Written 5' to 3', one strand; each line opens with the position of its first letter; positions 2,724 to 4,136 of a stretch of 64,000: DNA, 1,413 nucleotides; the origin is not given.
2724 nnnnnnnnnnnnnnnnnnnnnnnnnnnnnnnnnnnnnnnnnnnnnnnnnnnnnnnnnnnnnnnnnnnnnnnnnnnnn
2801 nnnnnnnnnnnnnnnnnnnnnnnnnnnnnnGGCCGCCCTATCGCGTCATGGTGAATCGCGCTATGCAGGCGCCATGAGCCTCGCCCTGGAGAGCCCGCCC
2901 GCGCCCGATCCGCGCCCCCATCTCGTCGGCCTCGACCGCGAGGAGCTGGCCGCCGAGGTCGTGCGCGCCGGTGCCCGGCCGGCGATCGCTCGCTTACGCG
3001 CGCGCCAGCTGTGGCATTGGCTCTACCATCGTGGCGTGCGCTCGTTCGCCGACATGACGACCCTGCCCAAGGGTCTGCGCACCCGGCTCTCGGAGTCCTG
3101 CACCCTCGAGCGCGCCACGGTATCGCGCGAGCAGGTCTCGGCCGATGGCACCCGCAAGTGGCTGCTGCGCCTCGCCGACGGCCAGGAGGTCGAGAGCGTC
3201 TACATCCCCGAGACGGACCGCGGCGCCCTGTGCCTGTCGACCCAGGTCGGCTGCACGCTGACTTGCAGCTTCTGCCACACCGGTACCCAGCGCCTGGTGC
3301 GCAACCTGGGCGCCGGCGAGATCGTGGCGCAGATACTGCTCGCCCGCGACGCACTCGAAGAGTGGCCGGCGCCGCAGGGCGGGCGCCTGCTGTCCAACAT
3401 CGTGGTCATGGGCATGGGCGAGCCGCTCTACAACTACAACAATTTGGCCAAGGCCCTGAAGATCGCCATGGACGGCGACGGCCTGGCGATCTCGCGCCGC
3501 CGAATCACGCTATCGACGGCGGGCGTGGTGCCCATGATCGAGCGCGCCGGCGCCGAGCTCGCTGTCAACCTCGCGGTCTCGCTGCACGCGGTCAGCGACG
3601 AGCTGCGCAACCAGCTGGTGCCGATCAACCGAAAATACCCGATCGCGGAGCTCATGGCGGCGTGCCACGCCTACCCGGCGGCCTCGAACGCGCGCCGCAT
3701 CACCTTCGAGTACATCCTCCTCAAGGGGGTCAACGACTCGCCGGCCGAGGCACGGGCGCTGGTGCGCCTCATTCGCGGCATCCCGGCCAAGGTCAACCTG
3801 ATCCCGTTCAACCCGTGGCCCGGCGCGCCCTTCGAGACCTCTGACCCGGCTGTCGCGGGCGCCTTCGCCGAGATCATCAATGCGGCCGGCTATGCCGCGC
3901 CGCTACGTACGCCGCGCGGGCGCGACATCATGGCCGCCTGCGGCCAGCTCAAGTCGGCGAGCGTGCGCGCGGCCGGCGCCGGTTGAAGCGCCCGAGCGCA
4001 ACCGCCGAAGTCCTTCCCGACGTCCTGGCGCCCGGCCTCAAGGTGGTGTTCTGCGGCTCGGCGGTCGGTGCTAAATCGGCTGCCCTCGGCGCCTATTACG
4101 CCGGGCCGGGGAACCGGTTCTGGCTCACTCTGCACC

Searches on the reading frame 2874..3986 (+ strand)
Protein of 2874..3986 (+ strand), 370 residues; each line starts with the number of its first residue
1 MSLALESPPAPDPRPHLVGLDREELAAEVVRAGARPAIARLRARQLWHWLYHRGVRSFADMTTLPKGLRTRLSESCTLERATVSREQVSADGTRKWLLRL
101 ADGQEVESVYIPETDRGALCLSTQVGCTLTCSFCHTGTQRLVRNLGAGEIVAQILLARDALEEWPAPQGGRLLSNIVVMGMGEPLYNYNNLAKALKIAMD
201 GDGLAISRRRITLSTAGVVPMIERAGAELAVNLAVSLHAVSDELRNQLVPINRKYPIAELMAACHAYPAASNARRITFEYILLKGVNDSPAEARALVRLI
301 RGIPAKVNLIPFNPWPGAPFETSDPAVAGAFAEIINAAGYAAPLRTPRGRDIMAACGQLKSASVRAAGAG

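Call 33: search_protein_families(library=pfam, proteins=[window:2874-3986:+], max_evalue=0.00001)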
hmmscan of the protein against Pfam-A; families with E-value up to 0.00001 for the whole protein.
window:2874-3986:+ (370 aa): 2 families
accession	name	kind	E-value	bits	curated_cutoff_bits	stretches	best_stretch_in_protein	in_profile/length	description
PF04055.27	Radical_SAM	-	2.8e-14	54.1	29.5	1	122-292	2-160/166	Radical SAM superfamily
PF21016.3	RlmN_N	-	5.3e-12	45.7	24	1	17-77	3-59/60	Ribosomal RNA large subunit methyltransferase N-terminal domain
